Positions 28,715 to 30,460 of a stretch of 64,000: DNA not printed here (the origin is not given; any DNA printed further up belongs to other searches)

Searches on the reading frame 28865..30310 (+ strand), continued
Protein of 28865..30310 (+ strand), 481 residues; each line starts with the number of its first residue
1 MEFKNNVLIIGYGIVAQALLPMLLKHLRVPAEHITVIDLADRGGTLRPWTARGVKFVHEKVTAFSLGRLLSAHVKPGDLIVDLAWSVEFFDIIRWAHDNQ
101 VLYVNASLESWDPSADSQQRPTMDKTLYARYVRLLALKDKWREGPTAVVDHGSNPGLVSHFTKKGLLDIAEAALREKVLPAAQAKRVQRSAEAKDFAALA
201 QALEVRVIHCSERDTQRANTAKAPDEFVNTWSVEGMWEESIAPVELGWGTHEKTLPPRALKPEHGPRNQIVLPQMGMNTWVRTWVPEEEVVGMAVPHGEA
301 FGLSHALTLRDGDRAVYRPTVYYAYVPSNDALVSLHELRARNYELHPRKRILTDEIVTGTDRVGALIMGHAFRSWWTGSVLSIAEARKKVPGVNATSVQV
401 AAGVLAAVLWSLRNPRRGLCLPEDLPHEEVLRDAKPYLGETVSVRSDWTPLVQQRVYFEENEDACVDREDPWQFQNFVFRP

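Call 59: search_solved_structures(query=window:28865-30307:+, max_evalue=0.00001)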
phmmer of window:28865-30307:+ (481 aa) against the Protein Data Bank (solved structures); distinct sequences matched with E-value up to 0.00001: 14.
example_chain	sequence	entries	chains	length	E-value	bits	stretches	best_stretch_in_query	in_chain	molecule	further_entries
2ph5_A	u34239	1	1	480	4.2e-94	319.1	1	3-477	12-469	Homospermidine synthase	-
6s65_A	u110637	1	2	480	4.7e-88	299.2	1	7-480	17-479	Homospermidine synthase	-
4xqc_A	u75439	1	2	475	8.5e-88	298.3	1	7-480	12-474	Homospermidine synthase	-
4plp_A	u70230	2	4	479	8.8e-88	298.3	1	7-480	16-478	Homospermidine synthase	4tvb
4xq9_A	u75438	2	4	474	1.1e-87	297.9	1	7-479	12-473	Homospermidine synthase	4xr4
4xqg_A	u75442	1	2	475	2.2e-87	297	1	7-480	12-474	Homospermidine synthase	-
6s6g_A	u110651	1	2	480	2.3e-87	296.9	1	7-480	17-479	Homospermidine synthase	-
6s3x_A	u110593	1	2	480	2.3e-87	296.9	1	7-480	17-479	Homospermidine synthase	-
6s49_A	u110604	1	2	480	6.1e-87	295.5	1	7-480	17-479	Homospermidine synthase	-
4xqe_A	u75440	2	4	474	2e-86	293.8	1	7-479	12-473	Homospermidine synthase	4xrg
6s4d_A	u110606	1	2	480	2.1e-86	293.7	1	7-480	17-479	Homospermidine synthase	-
6sep_A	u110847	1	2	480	7.7e-86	291.9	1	7-480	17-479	Homospermidine synthase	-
6s72_A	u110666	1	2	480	7.7e-86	291.9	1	7-480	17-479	Homospermidine synthase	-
6y87_A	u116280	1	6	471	1.2e-84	287.9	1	6-478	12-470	Homospermidine synthase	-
